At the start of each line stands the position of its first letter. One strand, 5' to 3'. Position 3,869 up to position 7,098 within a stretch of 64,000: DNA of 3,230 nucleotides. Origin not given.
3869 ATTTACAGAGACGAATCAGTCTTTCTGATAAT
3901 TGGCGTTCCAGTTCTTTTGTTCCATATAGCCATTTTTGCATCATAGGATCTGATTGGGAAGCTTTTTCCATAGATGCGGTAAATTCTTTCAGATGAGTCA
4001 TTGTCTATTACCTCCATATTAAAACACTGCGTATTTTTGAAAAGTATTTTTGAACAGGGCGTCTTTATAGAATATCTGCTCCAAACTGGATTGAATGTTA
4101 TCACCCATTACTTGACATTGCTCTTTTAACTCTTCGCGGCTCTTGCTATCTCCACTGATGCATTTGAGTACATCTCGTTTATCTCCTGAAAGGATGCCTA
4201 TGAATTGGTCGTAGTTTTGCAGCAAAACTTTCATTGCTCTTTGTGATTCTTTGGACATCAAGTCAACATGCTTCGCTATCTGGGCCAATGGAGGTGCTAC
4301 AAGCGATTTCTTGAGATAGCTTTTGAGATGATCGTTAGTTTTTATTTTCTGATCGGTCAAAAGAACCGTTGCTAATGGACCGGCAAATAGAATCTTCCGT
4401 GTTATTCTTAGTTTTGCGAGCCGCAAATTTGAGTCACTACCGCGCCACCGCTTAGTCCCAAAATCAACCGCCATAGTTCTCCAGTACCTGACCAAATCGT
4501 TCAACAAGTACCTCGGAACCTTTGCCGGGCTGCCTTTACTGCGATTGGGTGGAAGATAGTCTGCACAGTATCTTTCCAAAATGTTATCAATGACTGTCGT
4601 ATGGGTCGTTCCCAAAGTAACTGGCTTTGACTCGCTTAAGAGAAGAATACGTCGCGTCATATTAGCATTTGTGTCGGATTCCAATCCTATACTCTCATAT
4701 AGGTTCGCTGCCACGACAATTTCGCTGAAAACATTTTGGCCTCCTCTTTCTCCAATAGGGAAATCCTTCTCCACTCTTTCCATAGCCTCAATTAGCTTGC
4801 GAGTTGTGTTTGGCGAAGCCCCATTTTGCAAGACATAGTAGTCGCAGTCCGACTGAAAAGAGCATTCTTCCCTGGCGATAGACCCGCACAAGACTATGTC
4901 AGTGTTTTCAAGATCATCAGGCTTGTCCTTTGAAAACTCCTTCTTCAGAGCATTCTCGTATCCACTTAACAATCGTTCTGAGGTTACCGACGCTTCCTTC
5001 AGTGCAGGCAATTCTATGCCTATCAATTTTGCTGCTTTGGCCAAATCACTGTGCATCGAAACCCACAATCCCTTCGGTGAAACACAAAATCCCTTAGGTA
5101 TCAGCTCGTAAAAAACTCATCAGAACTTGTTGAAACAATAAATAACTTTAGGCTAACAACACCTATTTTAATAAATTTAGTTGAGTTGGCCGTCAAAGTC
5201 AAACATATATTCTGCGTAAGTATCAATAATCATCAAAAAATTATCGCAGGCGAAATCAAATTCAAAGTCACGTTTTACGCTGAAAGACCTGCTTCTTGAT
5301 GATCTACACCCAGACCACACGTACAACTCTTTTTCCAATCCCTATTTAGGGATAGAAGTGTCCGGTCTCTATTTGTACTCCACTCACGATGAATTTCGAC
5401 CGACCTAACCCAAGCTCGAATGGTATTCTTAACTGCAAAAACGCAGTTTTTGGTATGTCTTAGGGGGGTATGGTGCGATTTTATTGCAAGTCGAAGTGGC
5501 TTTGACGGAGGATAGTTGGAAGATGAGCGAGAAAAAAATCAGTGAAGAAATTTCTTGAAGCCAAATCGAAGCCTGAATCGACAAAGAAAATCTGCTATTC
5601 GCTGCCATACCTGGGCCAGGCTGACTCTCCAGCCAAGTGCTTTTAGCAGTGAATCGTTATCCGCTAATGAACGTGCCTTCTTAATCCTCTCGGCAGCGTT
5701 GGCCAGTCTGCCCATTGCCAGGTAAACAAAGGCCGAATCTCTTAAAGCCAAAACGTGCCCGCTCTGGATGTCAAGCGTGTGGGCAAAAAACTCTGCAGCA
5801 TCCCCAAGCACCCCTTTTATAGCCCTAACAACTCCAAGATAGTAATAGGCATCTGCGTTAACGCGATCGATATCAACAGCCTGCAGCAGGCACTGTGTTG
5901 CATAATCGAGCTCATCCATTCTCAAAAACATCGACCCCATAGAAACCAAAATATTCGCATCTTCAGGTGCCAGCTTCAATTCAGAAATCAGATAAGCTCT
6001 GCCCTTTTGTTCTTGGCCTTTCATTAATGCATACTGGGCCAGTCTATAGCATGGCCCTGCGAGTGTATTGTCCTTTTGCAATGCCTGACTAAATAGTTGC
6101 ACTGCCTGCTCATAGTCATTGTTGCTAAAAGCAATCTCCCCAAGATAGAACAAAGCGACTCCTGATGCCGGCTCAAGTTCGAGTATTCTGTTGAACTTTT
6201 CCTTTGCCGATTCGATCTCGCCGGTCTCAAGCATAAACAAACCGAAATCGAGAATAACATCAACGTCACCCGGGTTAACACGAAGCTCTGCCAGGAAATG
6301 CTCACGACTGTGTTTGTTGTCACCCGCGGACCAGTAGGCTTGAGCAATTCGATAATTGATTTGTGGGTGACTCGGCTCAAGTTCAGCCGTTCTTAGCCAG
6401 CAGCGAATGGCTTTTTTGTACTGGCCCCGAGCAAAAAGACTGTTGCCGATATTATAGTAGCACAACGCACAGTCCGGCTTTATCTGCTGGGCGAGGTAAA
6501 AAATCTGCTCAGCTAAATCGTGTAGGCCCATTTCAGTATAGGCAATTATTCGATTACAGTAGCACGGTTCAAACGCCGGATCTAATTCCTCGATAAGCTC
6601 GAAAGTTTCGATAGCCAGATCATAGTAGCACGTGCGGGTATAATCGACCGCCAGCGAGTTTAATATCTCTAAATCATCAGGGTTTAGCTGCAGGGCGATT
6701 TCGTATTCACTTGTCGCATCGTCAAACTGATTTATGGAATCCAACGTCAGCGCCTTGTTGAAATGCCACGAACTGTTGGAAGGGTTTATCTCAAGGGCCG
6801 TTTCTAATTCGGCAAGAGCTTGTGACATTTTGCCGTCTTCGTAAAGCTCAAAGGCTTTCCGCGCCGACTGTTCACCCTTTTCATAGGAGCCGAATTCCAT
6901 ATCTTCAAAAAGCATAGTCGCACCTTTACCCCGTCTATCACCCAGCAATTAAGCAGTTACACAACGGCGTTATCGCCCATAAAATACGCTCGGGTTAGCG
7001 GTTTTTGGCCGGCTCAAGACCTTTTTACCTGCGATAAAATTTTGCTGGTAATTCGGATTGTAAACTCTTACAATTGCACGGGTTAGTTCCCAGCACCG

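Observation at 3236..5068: Low-GC three-gene cassette next to tRNA-Leu: nucleotidyltransferase, small helical protein and NDT-like protein (candidate conflict system)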

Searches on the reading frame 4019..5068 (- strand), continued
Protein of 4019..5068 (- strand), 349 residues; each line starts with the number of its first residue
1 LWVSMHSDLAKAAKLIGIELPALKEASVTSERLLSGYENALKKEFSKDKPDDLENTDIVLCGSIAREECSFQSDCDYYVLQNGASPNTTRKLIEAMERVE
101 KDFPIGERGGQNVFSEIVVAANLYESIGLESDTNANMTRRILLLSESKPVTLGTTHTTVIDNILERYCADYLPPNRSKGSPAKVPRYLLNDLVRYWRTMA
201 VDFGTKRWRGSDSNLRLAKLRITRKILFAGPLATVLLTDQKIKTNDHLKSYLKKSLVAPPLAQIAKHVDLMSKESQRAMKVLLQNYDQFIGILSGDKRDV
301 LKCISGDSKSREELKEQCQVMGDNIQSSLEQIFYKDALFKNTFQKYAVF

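Call 104: search_protein_families(library=padloc, alignment_id=A9, max_evalue=0.00001)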
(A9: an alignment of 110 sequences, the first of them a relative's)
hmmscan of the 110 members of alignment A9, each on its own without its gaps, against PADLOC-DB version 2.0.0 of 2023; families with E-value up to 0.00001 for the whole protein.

A. member 1, L003:581-979:- (132 aa): 0 families

B. families by the number of members that match (of 110 scanned): 192 families (the first 25 are shown)
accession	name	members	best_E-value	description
PDLC03317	MTase_II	2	5.3e-22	Type II methyltransferase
PDLC03311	MTase_II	2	3.5e-18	Type II methyltransferase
PDLC01770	Cas3g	2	3.4e-06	-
PDLC01172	TPR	2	4.3e-06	TPR repeats containing protein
PDLC03647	REase_III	1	2.3e-295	Type III restriction enzyme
PDLC03034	MTase_I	1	3e-154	Type I methyltransferase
PDLC02990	DarG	1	1.1e-136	-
PDLC03283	MTase_II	1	4.3e-126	Type II methyltransferase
PDLC03649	REase_III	1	6.9e-92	Type III restriction enzyme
PDLC03197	Specificity_I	1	4.9e-71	Type I specificity subunit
PDLC02991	DarT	1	1e-65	-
PDLC03181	Specificity_I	1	1.2e-63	Type I specificity subunit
PDLC03318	MTase_II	1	1.4e-59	Type II methyltransferase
PDLC03350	MTase_II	1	1.3e-54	Type II methyltransferase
PDLC03018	MTase_I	1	6.6e-49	Type I methyltransferase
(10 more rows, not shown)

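Call 105: search_protein_families(library=pfam, alignment_id=A9, max_evalue=0.00001)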
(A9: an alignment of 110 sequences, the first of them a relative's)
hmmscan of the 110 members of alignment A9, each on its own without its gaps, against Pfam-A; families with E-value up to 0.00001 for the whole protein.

A. member 1, L003:581-979:- (132 aa): 1 family
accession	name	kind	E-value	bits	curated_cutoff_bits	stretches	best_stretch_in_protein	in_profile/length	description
PF01029.23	NusB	-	1.5e-37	129.4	23.1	1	5-130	2-133/133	NusB family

B. families by the number of members that match (of 110 scanned): 155 families (the first 25 are shown)
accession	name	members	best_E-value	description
PF13624.11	SurA_N_3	3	1.3e-20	SurA-like N-terminal domain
PF00639.27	Rotamase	3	1.8e-20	PPIC-type PPIASE domain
PF13616.12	Rotamase_3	3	7.9e-19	PPIC-type PPIASE domain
PF13145.12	Rotamase_2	3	9.3e-17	PPIC-type PPIASE domain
PF13623.11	SurA_N_2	3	4.1e-11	SurA-like N-terminal domain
PF00885.24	DMRL_synthase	2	4e-54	6,7-dimethyl-8-ribityllumazine synthase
PF00515.34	TPR_1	2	1.3e-48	Tetratricopeptide repeat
PF07719.23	TPR_2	2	1.2e-45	Tetratricopeptide repeat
PF01029.23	NusB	2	1.5e-37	NusB family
PF13414.12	TPR_11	2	3.8e-31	TPR repeat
PF13432.12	TPR_16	2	1.6e-30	Tetratricopeptide repeat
PF14559.12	TPR_19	2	2.7e-30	Tetratricopeptide repeat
PF17815.7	PDZ_3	2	4.1e-27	PDZ domain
PF13428.12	TPR_14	2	5.3e-27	Tetratricopeptide repeat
PF00270.35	DEAD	2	1.9e-26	DEAD/DEAH box helicase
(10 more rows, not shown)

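Call 107: search_protein_families(library=padloc, proteins=[L004:8412-9539:-, L004:111-734:+], max_evalue=0.00001)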
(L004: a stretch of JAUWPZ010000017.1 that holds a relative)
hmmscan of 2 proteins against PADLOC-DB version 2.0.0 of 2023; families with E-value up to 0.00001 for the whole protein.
L004:8412-9539:- (375 aa): 15 families
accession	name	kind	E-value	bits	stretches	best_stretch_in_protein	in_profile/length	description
PDLC03947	RmrA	-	6.4e-35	118.7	1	9-312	10-324/383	-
PDLC03949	RmrA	-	1.9e-33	113.9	1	14-343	6-327/363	-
PDLC03954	RmrA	-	3.8e-29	99.8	1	14-347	14-359/380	-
PDLC03948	RmrA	-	1.2e-28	98.1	1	12-305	10-314/397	-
PDLC03955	RmrA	-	1.8e-27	94.5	1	14-362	24-367/371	-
PDLC03944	RmrA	-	1.8e-27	94.4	1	13-305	9-308/384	-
PDLC03951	RmrA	-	8.2e-27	92.2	1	14-312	12-319/400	-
PDLC03946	RmrA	-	2.4e-25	87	1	14-354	6-340/357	-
PDLC03956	RmrA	-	3.6e-25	86.8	1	10-325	8-333/399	-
PDLC03952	RmrA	-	2.4e-21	74.1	1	6-339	18-365/395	-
PDLC03945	RmrA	-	4.1e-20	70.3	1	37-342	24-357/394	-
PDLC03950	RmrA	-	4.1e-20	70.1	1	134-354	127-352/369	-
PDLC03953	RmrA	-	3.5e-19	67.3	1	134-328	127-331/373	-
PDLC03943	RmrA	-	2e-17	61.4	1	14-347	6-341/370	-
PDLC04141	capP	-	2.6e-11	41.5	1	136-278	4-151/242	capP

L004:111-734:+ (208 aa): 1 family
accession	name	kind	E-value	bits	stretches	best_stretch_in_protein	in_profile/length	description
PDLC04815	PDC-S02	-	1.4e-06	25.9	1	94-155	247-309/346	-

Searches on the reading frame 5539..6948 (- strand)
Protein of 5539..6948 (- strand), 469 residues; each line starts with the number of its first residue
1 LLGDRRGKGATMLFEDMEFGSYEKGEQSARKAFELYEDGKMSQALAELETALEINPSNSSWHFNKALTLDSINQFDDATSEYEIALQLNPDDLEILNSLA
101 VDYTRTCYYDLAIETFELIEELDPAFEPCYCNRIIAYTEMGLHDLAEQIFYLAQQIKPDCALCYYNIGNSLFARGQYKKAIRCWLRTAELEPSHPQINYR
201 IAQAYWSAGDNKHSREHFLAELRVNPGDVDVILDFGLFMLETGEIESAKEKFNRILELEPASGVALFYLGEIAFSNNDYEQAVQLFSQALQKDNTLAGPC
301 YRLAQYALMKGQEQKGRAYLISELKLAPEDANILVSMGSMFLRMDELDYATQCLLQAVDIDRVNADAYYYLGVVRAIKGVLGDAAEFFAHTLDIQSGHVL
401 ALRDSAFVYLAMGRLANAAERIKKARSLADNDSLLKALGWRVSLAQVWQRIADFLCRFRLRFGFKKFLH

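Call 18: search_protein_families(library=pfam, proteins=[window:5539-6948:-], max_evalue=0.1)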
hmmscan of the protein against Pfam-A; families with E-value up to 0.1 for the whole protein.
window:5539-6948:- (469 aa): 29 families (the best 25 are shown)
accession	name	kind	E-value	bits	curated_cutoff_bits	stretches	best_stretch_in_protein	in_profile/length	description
PF07719.23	TPR_2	-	2.4e-36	121.2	27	3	161-194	1-34/34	Tetratricopeptide repeat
PF00515.34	TPR_1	-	1.2e-32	110.8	27.8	4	161-194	1-34/34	Tetratricopeptide repeat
PF13414.12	TPR_11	-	1.7e-29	101.6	26.8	5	168-209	1-42/42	TPR repeat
PF13432.12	TPR_16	-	4.2e-27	94.7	32.7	3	165-228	1-64/65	Tetratricopeptide repeat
PF14559.12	TPR_19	-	3.7e-25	88.5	25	3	35-95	1-61/68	Tetratricopeptide repeat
PF13431.12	TPR_17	-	1.8e-24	84.3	24.4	2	252-284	2-34/34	Tetratricopeptide repeat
PF13428.12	TPR_14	-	2.3e-21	74.5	23.5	2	165-203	5-43/44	Tetratricopeptide repeat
PF13181.12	TPR_8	-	1.9e-20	71.7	25.7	0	163-190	3-30/34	Tetratricopeptide repeat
PF23914.1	TPR_CcmH_CycH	-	2.9e-18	66.6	42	3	39-124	64-152/158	Cytochrome c-type biogenesis protein H TPR domain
PF13424.12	TPR_12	-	2.5e-14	53.7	30.1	3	164-219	6-69/77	Tetratricopeptide repeat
PF13371.12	TPR_9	-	2.6e-13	50.2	35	0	222-264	22-64/73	Tetratricopeptide repeat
PF25063.1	ARM_TT21_C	-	1.6e-10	41.7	35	1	239-311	105-177/209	Tetratricopeptide repeat protein 21 C-terminal ARM domain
PF12895.13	ANAPC3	-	8.2e-09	36.1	27.2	2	252-318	12-77/82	Anaphase-promoting complex, cyclosome, subunit 3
PF24575.1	TPR_Slam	-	9.9e-08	32.8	35.2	0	155-218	41-104/104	Surface lipoprotein assembly modifier, N-terminal TPR repeats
PF13174.12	TPR_6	-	2.3e-07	31.4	26.3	1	265-292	2-29/33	Tetratricopeptide repeat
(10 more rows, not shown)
